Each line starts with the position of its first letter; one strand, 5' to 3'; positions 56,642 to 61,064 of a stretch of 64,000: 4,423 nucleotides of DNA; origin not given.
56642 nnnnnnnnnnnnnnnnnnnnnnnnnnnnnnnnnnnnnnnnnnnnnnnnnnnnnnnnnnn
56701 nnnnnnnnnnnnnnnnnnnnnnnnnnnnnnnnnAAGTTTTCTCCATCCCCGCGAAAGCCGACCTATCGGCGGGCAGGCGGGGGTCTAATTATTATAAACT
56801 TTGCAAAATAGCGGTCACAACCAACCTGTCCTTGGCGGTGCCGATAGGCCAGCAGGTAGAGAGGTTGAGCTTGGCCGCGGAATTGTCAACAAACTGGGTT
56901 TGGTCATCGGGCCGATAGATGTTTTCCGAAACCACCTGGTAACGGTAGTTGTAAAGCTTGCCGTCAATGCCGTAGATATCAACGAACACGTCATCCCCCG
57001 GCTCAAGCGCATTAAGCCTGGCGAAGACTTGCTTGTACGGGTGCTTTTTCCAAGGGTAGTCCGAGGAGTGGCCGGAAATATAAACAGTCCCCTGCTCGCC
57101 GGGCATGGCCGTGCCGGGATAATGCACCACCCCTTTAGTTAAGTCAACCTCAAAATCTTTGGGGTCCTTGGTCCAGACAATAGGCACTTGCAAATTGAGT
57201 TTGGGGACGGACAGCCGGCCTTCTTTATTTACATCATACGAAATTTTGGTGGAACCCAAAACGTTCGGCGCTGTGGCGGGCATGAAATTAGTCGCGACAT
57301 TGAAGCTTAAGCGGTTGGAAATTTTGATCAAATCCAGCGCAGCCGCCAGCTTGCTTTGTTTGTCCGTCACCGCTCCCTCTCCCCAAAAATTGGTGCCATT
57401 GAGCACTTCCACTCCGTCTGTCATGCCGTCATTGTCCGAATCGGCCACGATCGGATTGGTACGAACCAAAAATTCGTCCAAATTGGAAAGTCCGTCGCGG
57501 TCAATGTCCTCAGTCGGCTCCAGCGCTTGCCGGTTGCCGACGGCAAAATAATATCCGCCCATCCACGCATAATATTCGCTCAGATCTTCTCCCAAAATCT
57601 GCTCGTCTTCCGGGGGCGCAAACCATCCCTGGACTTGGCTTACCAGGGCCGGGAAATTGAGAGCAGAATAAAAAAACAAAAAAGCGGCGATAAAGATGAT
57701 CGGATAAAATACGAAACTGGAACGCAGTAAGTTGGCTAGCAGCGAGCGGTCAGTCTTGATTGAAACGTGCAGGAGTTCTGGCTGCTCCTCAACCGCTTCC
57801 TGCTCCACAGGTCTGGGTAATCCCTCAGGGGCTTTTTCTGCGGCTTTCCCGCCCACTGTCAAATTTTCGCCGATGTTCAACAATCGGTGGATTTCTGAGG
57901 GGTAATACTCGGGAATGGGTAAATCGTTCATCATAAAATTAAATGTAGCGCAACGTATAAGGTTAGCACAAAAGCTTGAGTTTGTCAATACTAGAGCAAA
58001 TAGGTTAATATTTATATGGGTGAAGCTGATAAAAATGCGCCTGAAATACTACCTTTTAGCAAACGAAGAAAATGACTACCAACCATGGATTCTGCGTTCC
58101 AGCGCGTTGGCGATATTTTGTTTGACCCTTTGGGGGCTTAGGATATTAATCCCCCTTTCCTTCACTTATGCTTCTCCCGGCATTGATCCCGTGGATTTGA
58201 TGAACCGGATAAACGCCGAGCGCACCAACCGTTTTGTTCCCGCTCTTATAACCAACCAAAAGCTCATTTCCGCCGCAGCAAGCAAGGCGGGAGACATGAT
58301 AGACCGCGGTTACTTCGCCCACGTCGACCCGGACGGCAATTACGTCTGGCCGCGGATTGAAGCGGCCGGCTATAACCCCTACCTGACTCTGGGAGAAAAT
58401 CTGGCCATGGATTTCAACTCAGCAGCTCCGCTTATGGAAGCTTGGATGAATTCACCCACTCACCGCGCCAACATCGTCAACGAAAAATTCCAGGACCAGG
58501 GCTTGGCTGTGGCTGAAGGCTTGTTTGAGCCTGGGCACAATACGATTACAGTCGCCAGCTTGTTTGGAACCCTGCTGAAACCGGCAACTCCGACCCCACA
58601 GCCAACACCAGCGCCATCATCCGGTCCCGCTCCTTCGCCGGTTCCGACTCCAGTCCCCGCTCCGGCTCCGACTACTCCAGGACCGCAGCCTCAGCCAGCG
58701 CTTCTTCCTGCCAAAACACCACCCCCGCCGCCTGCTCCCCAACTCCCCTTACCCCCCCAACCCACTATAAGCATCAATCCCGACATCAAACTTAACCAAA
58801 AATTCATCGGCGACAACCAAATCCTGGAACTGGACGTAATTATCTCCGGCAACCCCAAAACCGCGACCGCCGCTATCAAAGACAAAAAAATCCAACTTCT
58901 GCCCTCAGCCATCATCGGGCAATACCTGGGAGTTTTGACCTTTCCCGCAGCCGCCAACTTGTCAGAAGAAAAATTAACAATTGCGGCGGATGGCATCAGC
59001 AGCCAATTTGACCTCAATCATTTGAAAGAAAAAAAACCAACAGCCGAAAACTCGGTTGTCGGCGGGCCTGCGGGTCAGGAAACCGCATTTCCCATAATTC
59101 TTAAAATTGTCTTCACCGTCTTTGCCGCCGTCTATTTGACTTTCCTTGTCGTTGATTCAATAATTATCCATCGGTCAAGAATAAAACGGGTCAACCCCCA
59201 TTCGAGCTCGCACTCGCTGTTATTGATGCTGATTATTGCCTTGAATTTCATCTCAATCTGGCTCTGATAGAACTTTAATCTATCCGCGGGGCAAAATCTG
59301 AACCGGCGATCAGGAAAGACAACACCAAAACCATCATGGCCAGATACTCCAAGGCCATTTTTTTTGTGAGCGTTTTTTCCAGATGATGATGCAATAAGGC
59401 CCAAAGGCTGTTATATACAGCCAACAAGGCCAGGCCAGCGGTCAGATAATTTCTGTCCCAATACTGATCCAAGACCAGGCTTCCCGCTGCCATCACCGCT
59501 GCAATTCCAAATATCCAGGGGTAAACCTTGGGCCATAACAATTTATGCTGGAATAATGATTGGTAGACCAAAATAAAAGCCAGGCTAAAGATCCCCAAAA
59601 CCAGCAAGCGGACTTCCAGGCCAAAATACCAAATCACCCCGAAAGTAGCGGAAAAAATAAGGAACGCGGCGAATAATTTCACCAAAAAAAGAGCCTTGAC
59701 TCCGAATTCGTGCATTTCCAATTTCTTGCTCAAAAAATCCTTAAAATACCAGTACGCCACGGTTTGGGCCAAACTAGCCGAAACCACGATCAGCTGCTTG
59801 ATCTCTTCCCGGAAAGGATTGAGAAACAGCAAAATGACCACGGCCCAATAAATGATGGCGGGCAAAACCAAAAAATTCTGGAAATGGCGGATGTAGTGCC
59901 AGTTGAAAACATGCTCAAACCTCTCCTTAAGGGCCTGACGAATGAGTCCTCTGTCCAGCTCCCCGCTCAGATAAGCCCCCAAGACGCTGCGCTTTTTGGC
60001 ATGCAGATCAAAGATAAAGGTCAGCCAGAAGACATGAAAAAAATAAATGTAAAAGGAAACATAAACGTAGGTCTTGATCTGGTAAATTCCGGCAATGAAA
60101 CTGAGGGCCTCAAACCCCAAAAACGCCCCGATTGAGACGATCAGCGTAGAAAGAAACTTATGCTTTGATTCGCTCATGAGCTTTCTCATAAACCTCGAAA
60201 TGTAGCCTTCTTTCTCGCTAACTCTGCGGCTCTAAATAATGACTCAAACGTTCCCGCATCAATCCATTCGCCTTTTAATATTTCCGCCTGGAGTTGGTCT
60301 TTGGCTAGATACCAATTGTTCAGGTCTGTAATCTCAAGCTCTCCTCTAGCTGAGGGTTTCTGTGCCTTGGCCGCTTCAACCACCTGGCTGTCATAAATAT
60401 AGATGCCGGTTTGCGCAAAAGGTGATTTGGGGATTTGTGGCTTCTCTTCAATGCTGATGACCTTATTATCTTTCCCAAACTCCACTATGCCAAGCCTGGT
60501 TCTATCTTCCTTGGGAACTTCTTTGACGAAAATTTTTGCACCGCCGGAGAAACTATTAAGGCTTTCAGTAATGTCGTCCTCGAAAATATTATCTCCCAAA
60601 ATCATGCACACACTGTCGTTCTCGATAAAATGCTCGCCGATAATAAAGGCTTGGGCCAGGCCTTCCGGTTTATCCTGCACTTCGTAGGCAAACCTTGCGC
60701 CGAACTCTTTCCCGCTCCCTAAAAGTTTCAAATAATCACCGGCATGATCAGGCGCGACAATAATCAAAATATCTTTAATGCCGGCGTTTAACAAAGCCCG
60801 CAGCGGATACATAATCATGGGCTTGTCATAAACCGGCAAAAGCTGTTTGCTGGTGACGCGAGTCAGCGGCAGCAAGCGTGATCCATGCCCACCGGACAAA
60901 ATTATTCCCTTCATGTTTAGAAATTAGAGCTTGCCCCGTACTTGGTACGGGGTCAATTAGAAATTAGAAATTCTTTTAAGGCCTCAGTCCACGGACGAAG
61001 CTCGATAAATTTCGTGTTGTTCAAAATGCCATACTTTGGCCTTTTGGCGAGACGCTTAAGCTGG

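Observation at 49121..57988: Sortase locus whose three DUF11-type substrates all carry a non-canonical sorting motif [V/I/Y]-A-P-[K/R/Q]-[T/S]-G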

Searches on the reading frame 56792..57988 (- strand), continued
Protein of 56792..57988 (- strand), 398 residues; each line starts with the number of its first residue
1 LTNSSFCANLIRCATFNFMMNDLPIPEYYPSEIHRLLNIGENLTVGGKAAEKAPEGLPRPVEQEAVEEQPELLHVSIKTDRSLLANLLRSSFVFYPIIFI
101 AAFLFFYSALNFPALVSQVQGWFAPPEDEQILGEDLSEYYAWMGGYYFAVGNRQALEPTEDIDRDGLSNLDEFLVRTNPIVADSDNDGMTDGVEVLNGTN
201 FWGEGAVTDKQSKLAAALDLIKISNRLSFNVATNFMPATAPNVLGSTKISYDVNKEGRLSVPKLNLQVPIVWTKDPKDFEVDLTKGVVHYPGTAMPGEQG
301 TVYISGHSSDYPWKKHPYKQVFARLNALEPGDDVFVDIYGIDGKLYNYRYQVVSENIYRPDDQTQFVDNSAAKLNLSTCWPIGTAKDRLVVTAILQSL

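Call 23: search_solved_structures(query=A1, max_evalue=0.001, show_alignments=2)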
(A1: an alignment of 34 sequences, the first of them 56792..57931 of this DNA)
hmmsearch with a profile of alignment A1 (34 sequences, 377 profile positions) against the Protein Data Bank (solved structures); distinct sequences matched with E-value up to 0.001: 20.
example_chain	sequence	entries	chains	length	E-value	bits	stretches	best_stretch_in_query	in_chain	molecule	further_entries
8t28_A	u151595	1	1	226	7.9e-09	38.5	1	207-373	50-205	Class C sortase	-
24rr_A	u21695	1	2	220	1.7e-08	37.4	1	216-372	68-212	Ebp pilus assembly class C sortase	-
7d6p_A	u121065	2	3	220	1e-07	34.8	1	199-375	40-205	Sortase family protein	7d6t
8gr6_A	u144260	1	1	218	1.2e-07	34.5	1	229-373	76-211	Sortase-like protein, putative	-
4d7w_A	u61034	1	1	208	1.3e-07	34.4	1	227-373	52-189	SORTASE FAMILY PROTEIN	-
6ixz_A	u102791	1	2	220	1.6e-07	34.2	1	201-375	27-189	Sortase family protein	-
2ln7_A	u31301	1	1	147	2e-07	33.9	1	223-375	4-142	LPXTG-site transpeptidase family protein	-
8gmx_A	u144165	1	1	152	9.8e-07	31.6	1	235-375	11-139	Class C sortase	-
3rbi_A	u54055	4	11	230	1e-06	31.5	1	232-372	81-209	Sortase family protein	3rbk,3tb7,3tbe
4g1j_A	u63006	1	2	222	1.2e-06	31.3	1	232-372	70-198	Sortase family protein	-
7cg9_A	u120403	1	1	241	1.3e-06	31.2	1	193-372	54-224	Class C sortase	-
3o0p_A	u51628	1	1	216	4e-06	29.6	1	231-372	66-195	Sortase family protein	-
8guu_A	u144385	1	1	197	4.4e-06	29.5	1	229-373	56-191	Sortase-like protein, putative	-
4d70_A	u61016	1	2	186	7.1e-06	28.8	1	262-374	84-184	SORTASE FAMILY PROTEIN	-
2xwg_A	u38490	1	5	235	7.7e-06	28.7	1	235-375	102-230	SORTASE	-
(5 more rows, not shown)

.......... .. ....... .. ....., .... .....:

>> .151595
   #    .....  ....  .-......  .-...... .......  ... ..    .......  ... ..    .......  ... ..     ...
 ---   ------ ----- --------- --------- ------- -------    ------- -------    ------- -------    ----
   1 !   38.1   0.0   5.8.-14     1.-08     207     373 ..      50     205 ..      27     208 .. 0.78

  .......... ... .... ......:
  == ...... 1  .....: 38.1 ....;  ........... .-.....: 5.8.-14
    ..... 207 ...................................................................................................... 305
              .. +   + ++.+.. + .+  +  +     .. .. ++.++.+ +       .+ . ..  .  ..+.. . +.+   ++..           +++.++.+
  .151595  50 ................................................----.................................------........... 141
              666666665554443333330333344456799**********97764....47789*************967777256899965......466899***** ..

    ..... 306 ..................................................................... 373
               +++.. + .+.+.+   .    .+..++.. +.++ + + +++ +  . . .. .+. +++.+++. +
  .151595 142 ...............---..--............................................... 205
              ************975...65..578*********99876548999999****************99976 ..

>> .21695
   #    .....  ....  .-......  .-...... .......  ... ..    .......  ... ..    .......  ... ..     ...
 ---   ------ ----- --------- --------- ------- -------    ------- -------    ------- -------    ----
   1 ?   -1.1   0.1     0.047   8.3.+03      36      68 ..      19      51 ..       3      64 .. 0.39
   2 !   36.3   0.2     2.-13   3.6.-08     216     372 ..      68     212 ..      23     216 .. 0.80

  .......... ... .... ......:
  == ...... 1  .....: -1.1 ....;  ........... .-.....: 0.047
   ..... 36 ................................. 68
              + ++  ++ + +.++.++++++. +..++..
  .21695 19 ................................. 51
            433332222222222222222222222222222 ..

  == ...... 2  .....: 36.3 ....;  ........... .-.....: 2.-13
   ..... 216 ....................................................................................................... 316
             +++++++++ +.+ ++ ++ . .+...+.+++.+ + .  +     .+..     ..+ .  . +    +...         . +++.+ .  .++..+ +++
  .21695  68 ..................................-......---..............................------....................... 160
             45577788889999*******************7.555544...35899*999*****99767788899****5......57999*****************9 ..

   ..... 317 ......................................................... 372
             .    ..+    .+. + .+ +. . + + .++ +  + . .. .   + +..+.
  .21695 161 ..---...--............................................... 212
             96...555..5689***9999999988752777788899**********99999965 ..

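Call 33: predict_structure(alignment_id=A1)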
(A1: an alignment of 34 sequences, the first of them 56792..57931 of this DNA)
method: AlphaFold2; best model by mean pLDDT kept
length: 379 residues; sequences in the alignment: 34
mean_pLDDT: 72.0   pTM: 0.47
mean pLDDT of the five models: 72.0, 70.2, 69.7, 68.6, 66.8
residues with pLDDT >= 90: 78; 70-90: 150; 50-70: 77; < 50: 74
segments of 3 or more residues with pLDDT < 50: 1-10, 21-48, 50-57, 108-114, 213-227, 362-365
pLDDT, mean of each block of 10 residues (from residue 1): 40 57 43 41 45 47 57 79 92 74 50 57 68 60 71 84 82 86 84 83 71 45 47 94 92 88 90 88 85 68 85 95 90 92 74 88 60 87
secondary structure, 60 per line:
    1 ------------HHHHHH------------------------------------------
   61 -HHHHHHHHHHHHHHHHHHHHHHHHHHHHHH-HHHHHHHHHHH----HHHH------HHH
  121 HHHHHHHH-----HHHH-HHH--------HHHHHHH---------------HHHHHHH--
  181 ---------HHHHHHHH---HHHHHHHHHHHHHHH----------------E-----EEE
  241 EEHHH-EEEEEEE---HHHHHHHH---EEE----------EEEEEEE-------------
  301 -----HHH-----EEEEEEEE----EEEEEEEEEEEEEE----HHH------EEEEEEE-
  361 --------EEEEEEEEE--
elements in order: H13-18 H62-91 H93-103 H108-111 H118-128 H134-137 H150-156 H172-178 H190-197 H201-215 E238-242 E247-253 H257-264 E268-270 E281-287 E314-321 E326-339 E353-359 E369-377

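Call 39: fold_search(model_id=the predicted structure, library=pdb)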
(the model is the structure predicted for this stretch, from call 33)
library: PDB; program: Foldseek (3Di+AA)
matches with E <= 10: 528; with E <= 0.001: 107
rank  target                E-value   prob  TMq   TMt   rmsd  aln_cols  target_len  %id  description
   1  4g1j_A                1.3e-12  1.00  0.31  0.56  11.9       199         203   22  Sortase C1 of GBS Pilus Island 1 (released 2012-12-05)
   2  3rbk_A                2.9e-12  1.00  0.31  0.58  12.8       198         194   22  The Type II Crystal Structure of Streptococcus agalactiae Sortase C1 (released 2011-09-07)
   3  3tbe_E                2.9e-12  1.00  0.31  0.58  18.1       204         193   22  The crystal structure of the complex of Streptococcus agalactiae sortase C1 and MTSET (released 2011-10-26)
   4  3tbe_D                7.7e-12  1.00  0.31  0.58  13.4       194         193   22  The crystal structure of the complex of Streptococcus agalactiae sortase C1 and MTSET (released 2011-10-26)
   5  5k9a                  9.1e-12  1.00  0.30  0.51   4.6       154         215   23  Sortase A from Corynebacterium diphtheriae (released 2016-06-15)
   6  7cg9                  9.1e-12  1.00  0.30  0.56  10.1       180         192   25  Crystal structure of pilin-specific sortase SrtC1 from Lactobacillus rhamnosus GG (released 2022-03-02)
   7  3tbe_C                9.7e-12  1.00  0.31  0.58  12.0       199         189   20  The crystal structure of the complex of Streptococcus agalactiae sortase C1 and MTSET (released 2011-10-26)
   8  3tbe_F                1.2e-11  1.00  0.31  0.59  12.9       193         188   23  The crystal structure of the complex of Streptococcus agalactiae sortase C1 and MTSET (released 2011-10-26)
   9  6bwe_B                1.4e-11  1.00  0.30  0.59   4.6       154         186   23  Sortase A from Corynebacterium diphtheriae, lid mutant (released 2017-12-27)
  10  3tbe_A                1.4e-11  1.00  0.31  0.58  14.2       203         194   21  The crystal structure of the complex of Streptococcus agalactiae sortase C1 and MTSET (released 2011-10-26)
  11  3rbi_B                1.5e-11  1.00  0.31  0.58  12.0       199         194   21  The Type III Crystal Structure of Streptococcus agalactiae Sortase C1 (released 2011-09-07)
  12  6ixz_B                1.5e-11  1.00  0.29  0.59  15.0       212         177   21  X-ray structure of sortase C from Clostridium perfringens SM101 (released 2019-08-14)
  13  4d7w                  1.6e-11  1.00  0.29  0.53   4.1       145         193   24  Crystal structure of sortase C1 (SrtC1) from Streptococcus agalactiae (released 2015-08-19)
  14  3rbi_A                1.6e-11  1.00  0.31  0.57  13.0       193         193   22  The Type III Crystal Structure of Streptococcus agalactiae Sortase C1 (released 2011-09-07)
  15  3o0p                  1.6e-11  1.00  0.30  0.55  15.2       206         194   22  Pilus-related Sortase C of Group B Streptococcus (released 2011-03-09)
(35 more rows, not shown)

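Call 61: search_protein_families(library=ncbifam, proteins=[L036:9779-11161:+, L075:9989-11005:+], max_evalue=0.01)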
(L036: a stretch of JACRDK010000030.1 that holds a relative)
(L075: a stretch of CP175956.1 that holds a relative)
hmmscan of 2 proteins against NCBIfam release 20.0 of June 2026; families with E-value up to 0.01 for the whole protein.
L036:9779-11161:+ (460 aa): 6 families
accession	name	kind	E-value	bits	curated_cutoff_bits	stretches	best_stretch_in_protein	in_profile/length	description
NF033745.1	class_C_sortase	subfamily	2.5e-15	56.8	160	1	272-453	53-218/220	class C sortase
NF058671.1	sortase_SrtD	exception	3e-13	49.9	140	1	279-452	27-184/187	class D sortase, LPxTATN-specific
NF033746.1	class_D_sortase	subfamily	6.2e-13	48.7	165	1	314-455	8-133/135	class D sortase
TIGR01076.1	sortase_fam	subfamily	7.8e-11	41.9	39.35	1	317-453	1-125/136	sortase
NF033747.1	class_E_sortase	subfamily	2e-10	40.9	160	1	302-459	58-209/211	class E sortase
NF033748.1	class_F_sortase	subfamily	0.00019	21.1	166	1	312-439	7-133/155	class F sortase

L075:9989-11005:+ (338 aa): 10 families
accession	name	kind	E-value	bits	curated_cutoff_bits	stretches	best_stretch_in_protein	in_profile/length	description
NF033747.1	class_E_sortase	subfamily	6e-17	62.2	160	1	218-337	91-207/211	class E sortase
NF058671.1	sortase_SrtD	exception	1.1e-16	61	140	1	197-334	67-186/187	class D sortase, LPxTATN-specific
NF033746.1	class_D_sortase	subfamily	5.3e-16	58.7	165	1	197-335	13-133/135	class D sortase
TIGR01076.1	sortase_fam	subfamily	1.4e-13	50.8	39.35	1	196-333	2-125/136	sortase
NF033745.1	class_C_sortase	subfamily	2.5e-13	50.3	160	1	196-334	95-219/220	class C sortase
NF033765.2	gliding_CglD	equivalog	8.4e-11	40.4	400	1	72-192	206-313/1124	adventurous gliding motility lipoprotein CglD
NF033748.1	class_F_sortase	subfamily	1.6e-09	37.6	166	1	196-319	13-133/155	class F sortase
TIGR03784.1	marine_sortase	equivalog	3.3e-07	30.1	158.25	1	229-324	80-161/174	class GN sortase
NF047639.1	throspo3_MtsD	equivalog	4.8e-05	21.7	800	1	73-132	460-521/651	cell-cell cohesion protein MtsD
NF042425.1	Amuc_1099_fam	equivalog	0.0028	17.3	50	1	51-92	107-148/321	Amuc_1099 family pilus-like system protein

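Call 68: search_protein_families(library=ncbifam, alignment_id=A1, max_evalue=0.001)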
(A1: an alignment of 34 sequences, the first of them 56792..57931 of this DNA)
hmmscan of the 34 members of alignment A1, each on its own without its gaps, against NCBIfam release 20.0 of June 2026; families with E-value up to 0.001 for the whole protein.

A. member 1, window:56792-57931:- (379 aa): 7 families
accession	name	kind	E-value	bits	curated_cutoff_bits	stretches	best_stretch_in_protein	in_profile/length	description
NF058671.1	sortase_SrtD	exception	7e-20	71.5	140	1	235-374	62-185/187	class D sortase, LPxTATN-specific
NF033746.1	class_D_sortase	subfamily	3.3e-19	69.1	165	1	236-375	9-132/135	class D sortase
NF033745.1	class_C_sortase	subfamily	2.9e-12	46.8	160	1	232-374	86-218/220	class C sortase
TIGR01076.1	sortase_fam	subfamily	6.7e-12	45.4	39.35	1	238-373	1-124/136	sortase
NF033747.1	class_E_sortase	subfamily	8.9e-12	45.3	160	1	235-377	69-206/211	class E sortase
NF033748.1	class_F_sortase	subfamily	4.8e-06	26.3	166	1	239-360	13-133/155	class F sortase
TIGR03784.1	marine_sortase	equivalog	3.5e-05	23.5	158.25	1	264-371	74-171/174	class GN sortase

B. families by the number of members that match (of 34 scanned): 10 families
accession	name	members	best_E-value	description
NF058671.1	sortase_SrtD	34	3.8e-21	class D sortase, LPxTATN-specific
NF033746.1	class_D_sortase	34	1.2e-20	class D sortase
NF033745.1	class_C_sortase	34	2.6e-16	class C sortase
TIGR01076.1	sortase_fam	34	2.8e-14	sortase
NF033747.1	class_E_sortase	34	2.7e-13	class E sortase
TIGR03784.1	marine_sortase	33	7e-07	class GN sortase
NF033748.1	class_F_sortase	31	6.9e-07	class F sortase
NF047639.1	throspo3_MtsD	14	8.5e-07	cell-cell cohesion protein MtsD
NF033765.2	gliding_CglD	10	3.8e-05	adventurous gliding motility lipoprotein CglD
NF042425.1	Amuc_1099_fam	6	1e-05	Amuc_1099 family pilus-like system protein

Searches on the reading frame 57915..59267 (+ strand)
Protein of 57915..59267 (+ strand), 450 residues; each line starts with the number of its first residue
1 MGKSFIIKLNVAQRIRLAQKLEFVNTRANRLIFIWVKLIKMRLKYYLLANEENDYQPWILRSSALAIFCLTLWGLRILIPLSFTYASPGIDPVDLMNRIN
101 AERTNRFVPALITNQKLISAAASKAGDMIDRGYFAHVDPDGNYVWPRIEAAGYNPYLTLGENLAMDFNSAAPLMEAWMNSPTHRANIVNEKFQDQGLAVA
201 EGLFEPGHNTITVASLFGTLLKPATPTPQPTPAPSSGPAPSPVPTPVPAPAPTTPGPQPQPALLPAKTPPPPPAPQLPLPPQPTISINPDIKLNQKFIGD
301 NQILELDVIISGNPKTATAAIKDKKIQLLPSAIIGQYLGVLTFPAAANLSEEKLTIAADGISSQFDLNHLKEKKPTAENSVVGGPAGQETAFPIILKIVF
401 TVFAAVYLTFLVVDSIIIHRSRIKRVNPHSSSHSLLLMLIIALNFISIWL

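Call 3: search_protein_families(library=pfam, proteins=[window:57915-59267:+], max_evalue=0.01)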
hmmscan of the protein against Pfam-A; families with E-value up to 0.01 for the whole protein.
window:57915-59267:+ (450 aa): 1 family
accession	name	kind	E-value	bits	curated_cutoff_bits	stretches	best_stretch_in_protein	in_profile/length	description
PF00188.32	CAP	-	3.3e-13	51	21.1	1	97-201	2-104/117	Cysteine-rich secretory protein family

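Call 4: search_protein_families(library=ncbifam, proteins=[window:57915-59267:+], max_evalue=0.01)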
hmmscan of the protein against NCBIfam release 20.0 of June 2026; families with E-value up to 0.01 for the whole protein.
window:57915-59267:+ (450 aa): 2 families
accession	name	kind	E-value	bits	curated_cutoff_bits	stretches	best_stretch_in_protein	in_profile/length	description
TIGR02909.1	spore_YkwD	subfamily_domain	1.1e-20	73.8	171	1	95-202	8-114/127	uncharacterized protein, YkwD family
NF052539.1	DivAsocLipDalA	equivalog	3.3e-13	49.8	200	1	94-199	50-154/169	divisome-associated lipoprotein DalA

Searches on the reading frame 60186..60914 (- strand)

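Call 29: search_protein_families(library=pfam, proteins=[window:60186-60914:-], max_evalue=0.001)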
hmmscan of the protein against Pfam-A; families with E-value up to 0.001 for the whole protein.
window:60186-60914:- (242 aa): 2 families
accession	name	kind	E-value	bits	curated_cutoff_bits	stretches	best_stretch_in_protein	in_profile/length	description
PF00483.29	NTP_transferase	-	1.5e-60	205.3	21.2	1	2-233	1-242/245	Nucleotidyl transferase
PF12804.13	NTP_transf_3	-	2.7e-09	37.9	27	1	3-130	1-120/160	MobA-like NTP transferase domain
